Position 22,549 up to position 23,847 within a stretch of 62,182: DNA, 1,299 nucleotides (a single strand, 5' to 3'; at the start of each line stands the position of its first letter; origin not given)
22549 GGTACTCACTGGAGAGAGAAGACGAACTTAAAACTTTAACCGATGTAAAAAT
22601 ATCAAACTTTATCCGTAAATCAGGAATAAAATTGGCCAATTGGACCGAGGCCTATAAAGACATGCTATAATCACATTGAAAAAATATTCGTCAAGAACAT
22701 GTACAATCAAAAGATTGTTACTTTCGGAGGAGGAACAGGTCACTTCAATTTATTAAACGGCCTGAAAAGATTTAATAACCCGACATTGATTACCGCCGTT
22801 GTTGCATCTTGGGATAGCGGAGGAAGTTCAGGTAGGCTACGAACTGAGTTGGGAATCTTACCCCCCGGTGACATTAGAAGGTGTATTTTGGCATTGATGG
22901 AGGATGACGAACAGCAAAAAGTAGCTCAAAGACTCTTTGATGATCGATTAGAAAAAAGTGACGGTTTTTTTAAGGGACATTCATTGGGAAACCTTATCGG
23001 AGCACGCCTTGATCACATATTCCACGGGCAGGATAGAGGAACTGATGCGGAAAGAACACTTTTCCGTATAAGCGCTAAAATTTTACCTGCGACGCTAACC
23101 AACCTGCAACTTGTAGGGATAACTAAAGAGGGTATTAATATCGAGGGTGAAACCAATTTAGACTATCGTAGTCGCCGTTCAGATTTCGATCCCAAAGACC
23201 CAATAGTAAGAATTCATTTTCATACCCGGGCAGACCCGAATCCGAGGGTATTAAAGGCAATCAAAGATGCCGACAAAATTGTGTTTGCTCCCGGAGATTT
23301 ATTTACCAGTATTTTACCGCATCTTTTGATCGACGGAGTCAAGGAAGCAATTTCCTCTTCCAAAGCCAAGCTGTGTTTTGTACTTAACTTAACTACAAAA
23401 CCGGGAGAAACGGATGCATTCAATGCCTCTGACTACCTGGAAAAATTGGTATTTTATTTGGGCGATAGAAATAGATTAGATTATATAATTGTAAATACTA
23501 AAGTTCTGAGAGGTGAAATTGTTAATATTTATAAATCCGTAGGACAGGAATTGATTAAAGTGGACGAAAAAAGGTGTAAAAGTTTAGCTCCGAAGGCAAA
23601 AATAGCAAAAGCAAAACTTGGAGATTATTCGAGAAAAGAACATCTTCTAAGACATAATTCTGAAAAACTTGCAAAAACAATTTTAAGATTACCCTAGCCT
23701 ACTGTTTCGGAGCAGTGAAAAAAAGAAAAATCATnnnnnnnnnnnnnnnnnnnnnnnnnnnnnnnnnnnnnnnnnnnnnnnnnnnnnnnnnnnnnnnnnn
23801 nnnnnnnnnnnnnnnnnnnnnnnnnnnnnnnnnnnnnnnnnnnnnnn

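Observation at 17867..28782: Inverted 10-kb citrate-to-acetyl-CoA-to-amino-sugar island splitting the dcw cluster (top candidate for an undescribed system)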

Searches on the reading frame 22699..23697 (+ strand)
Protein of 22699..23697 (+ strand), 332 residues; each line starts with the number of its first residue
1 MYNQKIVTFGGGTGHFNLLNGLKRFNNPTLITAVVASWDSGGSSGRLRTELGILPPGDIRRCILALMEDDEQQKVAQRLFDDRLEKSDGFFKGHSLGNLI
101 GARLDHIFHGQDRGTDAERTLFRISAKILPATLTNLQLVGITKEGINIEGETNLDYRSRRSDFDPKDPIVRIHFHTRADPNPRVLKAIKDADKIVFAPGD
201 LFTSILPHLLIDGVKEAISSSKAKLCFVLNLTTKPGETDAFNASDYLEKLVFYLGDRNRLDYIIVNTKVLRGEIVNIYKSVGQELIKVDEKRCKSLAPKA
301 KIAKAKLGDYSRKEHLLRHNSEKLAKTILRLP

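Call 3: search_protein_families(library=pfam, proteins=[window:22699-23697:+])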
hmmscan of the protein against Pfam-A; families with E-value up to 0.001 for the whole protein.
window:22699-23697:+ (332 aa): 1 family
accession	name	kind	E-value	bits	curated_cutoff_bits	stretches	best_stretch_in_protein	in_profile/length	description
PF01933.23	CofD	-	5.2e-70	236.3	30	1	6-296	1-280/290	2-phospho-L-lactate transferase CofD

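Call 6: search_protein_families(library=ncbifam, proteins=[window:22699-23697:+])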
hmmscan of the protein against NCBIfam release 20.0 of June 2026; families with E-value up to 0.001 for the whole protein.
window:22699-23697:+ (332 aa): 3 families
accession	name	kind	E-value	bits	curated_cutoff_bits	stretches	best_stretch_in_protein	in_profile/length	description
TIGR01826.1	CofD_related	subfamily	3.6e-72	243.5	196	1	6-330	1-307/310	uridine diphosphate-N-acetylglucosamine-binding protein YvcK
TIGR04357.1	CofD_rel_GAK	hypoth_equivalog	8.9e-19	68.1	340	2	4-87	2-84/368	GAK system CofD-like protein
TIGR01819.1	F420_cofD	equivalog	1e-10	41.1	257.45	1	115-221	114-219/301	2-phospho-L-lactate transferase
